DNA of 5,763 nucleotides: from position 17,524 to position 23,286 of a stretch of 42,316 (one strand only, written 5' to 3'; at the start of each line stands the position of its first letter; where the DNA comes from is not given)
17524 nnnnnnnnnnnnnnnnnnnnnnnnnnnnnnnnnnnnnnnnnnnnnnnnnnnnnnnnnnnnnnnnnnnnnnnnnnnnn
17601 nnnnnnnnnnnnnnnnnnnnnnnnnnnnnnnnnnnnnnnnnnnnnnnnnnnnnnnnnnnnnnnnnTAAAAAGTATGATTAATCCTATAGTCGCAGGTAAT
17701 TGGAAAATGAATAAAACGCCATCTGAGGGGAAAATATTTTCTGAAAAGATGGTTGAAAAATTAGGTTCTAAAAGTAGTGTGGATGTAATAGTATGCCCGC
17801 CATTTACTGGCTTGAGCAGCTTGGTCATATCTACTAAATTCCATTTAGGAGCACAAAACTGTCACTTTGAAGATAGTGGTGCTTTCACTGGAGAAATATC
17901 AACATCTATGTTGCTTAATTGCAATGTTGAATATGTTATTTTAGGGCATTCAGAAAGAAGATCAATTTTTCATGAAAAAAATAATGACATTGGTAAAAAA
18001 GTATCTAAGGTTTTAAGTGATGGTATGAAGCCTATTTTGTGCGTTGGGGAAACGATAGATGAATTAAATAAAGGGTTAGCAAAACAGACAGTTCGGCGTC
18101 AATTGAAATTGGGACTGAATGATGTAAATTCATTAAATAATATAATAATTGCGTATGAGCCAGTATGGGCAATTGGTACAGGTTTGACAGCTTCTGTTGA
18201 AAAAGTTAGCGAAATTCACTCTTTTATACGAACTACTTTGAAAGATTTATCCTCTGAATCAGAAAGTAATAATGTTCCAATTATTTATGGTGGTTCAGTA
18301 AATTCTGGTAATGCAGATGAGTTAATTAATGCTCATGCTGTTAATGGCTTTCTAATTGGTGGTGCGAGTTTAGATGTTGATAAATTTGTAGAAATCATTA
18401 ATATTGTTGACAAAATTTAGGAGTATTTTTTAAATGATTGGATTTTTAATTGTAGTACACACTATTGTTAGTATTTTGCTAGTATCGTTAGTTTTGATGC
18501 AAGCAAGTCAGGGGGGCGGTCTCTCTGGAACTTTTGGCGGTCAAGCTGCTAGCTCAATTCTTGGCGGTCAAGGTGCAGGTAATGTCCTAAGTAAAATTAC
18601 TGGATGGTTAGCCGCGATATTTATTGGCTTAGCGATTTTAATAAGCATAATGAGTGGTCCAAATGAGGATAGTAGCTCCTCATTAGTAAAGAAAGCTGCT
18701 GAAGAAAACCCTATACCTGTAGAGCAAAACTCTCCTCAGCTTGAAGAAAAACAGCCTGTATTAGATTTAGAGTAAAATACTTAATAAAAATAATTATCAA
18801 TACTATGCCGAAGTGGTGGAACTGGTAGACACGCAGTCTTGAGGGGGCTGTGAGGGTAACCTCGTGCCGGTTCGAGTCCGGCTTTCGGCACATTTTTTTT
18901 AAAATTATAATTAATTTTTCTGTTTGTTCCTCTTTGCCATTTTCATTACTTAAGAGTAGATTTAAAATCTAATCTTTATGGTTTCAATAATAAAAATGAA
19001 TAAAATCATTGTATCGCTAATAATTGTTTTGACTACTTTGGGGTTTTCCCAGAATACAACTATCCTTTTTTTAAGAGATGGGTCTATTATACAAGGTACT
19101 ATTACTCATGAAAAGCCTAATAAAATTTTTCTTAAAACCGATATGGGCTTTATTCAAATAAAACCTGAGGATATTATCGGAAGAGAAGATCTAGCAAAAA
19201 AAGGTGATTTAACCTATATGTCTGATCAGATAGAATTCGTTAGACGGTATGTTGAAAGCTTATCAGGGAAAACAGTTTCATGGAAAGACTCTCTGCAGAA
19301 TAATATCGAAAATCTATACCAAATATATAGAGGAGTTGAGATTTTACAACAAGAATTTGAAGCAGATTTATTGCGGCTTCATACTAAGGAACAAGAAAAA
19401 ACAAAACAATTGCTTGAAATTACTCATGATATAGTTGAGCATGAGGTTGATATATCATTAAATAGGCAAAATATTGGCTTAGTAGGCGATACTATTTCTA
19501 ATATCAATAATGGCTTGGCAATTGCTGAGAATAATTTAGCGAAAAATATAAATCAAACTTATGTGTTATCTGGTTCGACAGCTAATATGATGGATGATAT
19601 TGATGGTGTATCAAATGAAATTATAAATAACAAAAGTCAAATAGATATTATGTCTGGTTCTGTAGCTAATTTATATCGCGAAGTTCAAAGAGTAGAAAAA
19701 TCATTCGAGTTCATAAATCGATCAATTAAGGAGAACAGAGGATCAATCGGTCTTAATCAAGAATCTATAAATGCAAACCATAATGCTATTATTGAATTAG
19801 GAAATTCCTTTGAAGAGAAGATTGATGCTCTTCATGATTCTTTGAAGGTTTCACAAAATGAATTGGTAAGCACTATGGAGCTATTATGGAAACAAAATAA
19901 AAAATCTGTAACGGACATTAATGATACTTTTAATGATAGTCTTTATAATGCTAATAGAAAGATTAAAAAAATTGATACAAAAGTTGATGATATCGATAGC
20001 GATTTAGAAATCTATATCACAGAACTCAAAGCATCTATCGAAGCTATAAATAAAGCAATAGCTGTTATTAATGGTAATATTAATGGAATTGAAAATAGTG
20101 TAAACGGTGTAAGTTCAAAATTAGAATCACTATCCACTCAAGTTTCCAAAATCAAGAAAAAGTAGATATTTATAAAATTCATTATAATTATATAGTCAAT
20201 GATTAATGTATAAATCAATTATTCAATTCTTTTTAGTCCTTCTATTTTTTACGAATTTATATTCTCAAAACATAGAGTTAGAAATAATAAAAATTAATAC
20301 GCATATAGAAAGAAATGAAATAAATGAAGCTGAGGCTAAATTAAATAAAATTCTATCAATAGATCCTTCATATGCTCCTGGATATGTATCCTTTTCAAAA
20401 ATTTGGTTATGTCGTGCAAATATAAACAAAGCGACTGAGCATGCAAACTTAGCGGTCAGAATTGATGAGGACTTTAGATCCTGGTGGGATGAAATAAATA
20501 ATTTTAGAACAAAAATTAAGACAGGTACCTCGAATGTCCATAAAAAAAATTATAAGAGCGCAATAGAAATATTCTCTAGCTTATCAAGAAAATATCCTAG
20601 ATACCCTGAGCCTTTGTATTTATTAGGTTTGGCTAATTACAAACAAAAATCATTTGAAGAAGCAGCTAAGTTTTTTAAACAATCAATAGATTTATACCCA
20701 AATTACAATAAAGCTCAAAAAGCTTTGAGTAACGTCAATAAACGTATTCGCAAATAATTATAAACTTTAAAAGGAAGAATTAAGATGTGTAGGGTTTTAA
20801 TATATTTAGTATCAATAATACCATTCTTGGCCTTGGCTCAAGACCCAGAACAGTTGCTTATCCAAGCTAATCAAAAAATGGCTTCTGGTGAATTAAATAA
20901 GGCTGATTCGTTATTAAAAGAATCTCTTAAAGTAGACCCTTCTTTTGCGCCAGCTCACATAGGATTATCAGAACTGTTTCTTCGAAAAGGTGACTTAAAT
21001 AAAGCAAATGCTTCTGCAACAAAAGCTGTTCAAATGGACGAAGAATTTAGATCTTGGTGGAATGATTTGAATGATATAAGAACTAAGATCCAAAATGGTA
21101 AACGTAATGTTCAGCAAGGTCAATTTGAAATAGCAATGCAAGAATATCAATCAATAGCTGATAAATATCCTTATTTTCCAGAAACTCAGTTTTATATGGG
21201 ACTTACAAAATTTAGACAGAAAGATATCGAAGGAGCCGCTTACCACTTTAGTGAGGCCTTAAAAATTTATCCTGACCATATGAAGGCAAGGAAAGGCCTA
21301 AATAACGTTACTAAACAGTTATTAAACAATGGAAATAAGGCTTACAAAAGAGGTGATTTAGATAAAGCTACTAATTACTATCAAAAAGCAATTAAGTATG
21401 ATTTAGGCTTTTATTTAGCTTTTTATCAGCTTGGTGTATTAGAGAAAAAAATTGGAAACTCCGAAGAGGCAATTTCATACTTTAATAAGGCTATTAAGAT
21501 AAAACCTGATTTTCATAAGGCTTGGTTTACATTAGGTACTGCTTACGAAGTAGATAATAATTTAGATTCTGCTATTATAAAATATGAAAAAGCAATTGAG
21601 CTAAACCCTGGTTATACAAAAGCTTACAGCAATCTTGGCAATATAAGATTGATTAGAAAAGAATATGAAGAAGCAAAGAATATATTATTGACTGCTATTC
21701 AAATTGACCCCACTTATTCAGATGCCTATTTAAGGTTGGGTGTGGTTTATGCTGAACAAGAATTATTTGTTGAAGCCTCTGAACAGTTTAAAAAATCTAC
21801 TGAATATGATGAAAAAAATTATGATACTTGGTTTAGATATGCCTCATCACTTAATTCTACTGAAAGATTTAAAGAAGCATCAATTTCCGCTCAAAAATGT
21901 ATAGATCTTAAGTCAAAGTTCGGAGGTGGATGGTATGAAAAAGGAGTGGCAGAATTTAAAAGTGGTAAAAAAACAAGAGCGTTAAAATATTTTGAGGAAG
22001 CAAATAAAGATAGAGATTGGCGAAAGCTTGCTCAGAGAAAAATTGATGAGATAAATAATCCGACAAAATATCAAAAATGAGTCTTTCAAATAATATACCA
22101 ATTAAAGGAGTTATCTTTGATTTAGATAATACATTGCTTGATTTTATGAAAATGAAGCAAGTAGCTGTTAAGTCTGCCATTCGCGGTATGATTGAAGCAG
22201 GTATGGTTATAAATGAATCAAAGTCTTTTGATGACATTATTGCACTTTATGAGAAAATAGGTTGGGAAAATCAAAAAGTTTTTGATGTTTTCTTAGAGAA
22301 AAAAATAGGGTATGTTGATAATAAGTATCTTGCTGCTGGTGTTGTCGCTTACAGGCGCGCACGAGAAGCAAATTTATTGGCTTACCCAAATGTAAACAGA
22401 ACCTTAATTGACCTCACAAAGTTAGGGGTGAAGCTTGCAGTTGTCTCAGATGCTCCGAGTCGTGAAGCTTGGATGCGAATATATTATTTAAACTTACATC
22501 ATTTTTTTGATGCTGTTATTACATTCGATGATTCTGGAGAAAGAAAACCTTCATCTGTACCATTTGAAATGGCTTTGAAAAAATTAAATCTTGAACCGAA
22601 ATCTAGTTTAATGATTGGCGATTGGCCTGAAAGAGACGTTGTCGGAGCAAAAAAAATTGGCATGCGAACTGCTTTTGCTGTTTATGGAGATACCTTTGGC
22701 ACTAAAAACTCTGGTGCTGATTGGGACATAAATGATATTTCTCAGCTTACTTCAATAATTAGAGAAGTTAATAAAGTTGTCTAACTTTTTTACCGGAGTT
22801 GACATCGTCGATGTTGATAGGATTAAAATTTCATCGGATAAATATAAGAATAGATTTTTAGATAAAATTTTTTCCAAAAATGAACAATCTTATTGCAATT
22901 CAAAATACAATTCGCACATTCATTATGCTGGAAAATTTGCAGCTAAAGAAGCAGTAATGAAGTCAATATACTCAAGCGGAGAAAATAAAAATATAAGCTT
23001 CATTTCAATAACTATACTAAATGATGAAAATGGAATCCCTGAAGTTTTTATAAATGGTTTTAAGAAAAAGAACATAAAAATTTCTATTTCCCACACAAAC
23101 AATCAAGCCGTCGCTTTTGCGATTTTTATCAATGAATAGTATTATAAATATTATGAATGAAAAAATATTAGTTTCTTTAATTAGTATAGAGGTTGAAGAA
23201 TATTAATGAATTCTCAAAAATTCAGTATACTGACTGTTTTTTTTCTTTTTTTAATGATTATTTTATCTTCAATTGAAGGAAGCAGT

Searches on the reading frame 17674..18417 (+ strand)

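Call 76: search_protein_families(library=pfam, proteins=[window:17674-18417:+], max_evalue=0.00001)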
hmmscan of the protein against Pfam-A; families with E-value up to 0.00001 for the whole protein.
window:17674-18417:+ (248 aa): 1 family
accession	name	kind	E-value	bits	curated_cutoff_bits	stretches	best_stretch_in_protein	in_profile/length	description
PF00121.24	TIM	-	8.1e-90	301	20.1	1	4-244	1-244/245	Triosephosphate isomerase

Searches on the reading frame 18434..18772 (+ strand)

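Call 76: search_protein_families(library=pfam, proteins=[window:18434-18772:+], max_evalue=0.00001)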
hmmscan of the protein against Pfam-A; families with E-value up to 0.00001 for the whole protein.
window:18434-18772:+ (113 aa): 1 family
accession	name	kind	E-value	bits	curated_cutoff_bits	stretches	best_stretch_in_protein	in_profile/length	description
PF03840.19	SecG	-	5.2e-19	68.6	29.2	1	4-73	1-70/70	Preprotein translocase SecG subunit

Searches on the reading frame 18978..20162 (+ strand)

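Call 76: search_protein_families(library=pfam, proteins=[window:18978-20162:+], max_evalue=0.00001)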
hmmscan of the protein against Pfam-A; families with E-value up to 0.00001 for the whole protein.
window:18978-20162:+ (395 aa): 1 family
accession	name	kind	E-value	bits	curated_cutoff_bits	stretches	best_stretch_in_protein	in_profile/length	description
PF07889.17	DUF1664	-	4.3e-06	27.2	34.6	0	177-253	36-113/124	Protein of unknown function (DUF1664)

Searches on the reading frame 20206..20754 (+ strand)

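Call 76: search_protein_families(library=pfam, proteins=[window:20206-20754:+], max_evalue=0.00001)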
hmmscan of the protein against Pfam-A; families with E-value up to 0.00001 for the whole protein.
window:20206-20754:+ (183 aa): 8 families
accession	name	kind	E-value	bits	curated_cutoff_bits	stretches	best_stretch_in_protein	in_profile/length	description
PF07719.23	TPR_2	-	3.6e-12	45.8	27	1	135-167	2-34/34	Tetratricopeptide repeat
PF00515.34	TPR_1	-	4.3e-10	39.4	27.8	1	136-167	3-34/34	Tetratricopeptide repeat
PF13174.12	TPR_6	-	5.1e-09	36.6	26.3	0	137-166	3-32/33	Tetratricopeptide repeat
PF14559.12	TPR_19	-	1.5e-08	35.2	25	0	114-174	5-65/68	Tetratricopeptide repeat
PF13432.12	TPR_16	-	2e-07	31.7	32.7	1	115-167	12-64/65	Tetratricopeptide repeat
PF13428.12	TPR_14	-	6.6e-07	29.8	23.5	0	134-175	1-42/44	Tetratricopeptide repeat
PF13181.12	TPR_8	-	1.4e-06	28.4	25.7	0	137-167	4-34/34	Tetratricopeptide repeat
PF13424.12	TPR_12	-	9.2e-06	26.2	30.1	0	114-165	24-76/77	Tetratricopeptide repeat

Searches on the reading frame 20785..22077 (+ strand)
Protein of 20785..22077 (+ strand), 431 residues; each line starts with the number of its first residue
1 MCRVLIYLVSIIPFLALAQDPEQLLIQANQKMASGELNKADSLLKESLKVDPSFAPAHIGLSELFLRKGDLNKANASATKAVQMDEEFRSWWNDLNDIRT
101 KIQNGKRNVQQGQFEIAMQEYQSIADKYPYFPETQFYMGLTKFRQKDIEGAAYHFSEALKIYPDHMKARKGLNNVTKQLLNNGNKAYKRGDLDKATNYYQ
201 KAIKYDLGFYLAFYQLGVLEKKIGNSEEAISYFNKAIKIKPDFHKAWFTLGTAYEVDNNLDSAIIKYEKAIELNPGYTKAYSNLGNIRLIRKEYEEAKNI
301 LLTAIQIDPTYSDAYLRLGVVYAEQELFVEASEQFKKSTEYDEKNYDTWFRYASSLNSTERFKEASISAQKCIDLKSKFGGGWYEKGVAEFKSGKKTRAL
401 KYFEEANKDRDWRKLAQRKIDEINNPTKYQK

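Call 76: search_protein_families(library=pfam, proteins=[window:20785-22077:+], max_evalue=0.00001)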
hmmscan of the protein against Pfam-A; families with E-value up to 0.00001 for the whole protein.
window:20785-22077:+ (431 aa): 20 families
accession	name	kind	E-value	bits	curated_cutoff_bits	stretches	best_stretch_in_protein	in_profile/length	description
PF07719.23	TPR_2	-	3.8e-47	154.9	27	1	245-276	2-33/34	Tetratricopeptide repeat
PF00515.34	TPR_1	-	4.6e-41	137.4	27.8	1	211-243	2-34/34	Tetratricopeptide repeat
PF13181.12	TPR_8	-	1.4e-33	112.5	25.7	1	212-242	3-33/34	Tetratricopeptide repeat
PF13431.12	TPR_17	-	7.1e-32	107.4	24.4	0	267-298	2-33/34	Tetratricopeptide repeat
PF13414.12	TPR_11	-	3.4e-30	103.9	26.8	1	285-325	1-41/42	TPR repeat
PF13432.12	TPR_16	-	2.1e-28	98.8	32.7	2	214-277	1-64/65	Tetratricopeptide repeat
PF14559.12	TPR_19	-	4.4e-28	97.8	25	0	291-344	4-57/68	Tetratricopeptide repeat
PF13428.12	TPR_14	-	6.8e-28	94.7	23.5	0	245-286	2-43/44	Tetratricopeptide repeat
PF13424.12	TPR_12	-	9.8e-22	77.4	30.1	0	280-343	5-76/77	Tetratricopeptide repeat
PF13174.12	TPR_6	-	6.2e-16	58.3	26.3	0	134-165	2-33/33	Tetratricopeptide repeat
PF23914.1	TPR_CcmH_CycH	-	3.6e-12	46.8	42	1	240-338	46-147/158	Cytochrome c-type biogenesis protein H TPR domain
PF25064.1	ARM_TT21_5th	-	6.5e-12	46.2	27.8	0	141-238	10-100/117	TT21 fifth ARM repeats domain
PF24575.1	TPR_Slam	-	2.9e-10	40.9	35.2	0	196-263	35-100/104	Surface lipoprotein assembly modifier, N-terminal TPR repeats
PF13176.12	TPR_7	-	5.7e-10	38.9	27.9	0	188-208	11-33/36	Tetratricopeptide repeat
PF25060.1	ARM_TT21_2nd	-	4e-09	36.8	27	0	268-325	212-269/270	Tetratricopeptide repeat protein 21 second ARM domain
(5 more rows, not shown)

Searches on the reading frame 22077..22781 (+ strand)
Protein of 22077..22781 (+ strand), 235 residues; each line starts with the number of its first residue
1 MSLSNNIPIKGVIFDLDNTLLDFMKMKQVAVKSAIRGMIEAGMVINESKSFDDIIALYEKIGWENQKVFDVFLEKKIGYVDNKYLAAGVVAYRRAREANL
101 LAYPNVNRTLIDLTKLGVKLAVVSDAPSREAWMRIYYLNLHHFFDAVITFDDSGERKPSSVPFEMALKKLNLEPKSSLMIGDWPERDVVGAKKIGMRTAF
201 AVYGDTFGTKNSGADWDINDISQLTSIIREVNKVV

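Call 76: search_protein_families(library=pfam, proteins=[window:22077-22781:+], max_evalue=0.00001)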
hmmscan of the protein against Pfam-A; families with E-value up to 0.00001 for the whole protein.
window:22077-22781:+ (235 aa): 3 families
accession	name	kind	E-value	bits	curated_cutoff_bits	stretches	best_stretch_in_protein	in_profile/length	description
PF13419.12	HAD_2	-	5.5e-25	89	23.8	1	12-200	1-177/178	Haloacid dehalogenase-like hydrolase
PF00702.32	Hydrolase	-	5.9e-24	86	26.4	1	9-195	1-191/191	haloacid dehalogenase-like hydrolase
PF13242.12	Hydrolase_like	-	1e-10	41.8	22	1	156-201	3-48/75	HAD-hyrolase-like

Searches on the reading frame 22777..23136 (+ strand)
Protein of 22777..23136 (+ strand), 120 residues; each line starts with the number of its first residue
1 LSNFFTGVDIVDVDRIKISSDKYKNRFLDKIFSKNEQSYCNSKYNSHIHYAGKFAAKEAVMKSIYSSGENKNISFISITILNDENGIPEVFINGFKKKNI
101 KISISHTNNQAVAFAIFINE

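Call 76: search_protein_families(library=pfam, proteins=[window:22777-23136:+], max_evalue=0.00001)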
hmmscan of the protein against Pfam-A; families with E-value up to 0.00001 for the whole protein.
window:22777-23136:+ (120 aa): 1 family
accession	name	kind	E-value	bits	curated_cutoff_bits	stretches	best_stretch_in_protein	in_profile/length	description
PF01648.25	ACPS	-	4.6e-15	56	25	1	7-114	3-110/111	4'-phosphopantetheinyl transferase superfamily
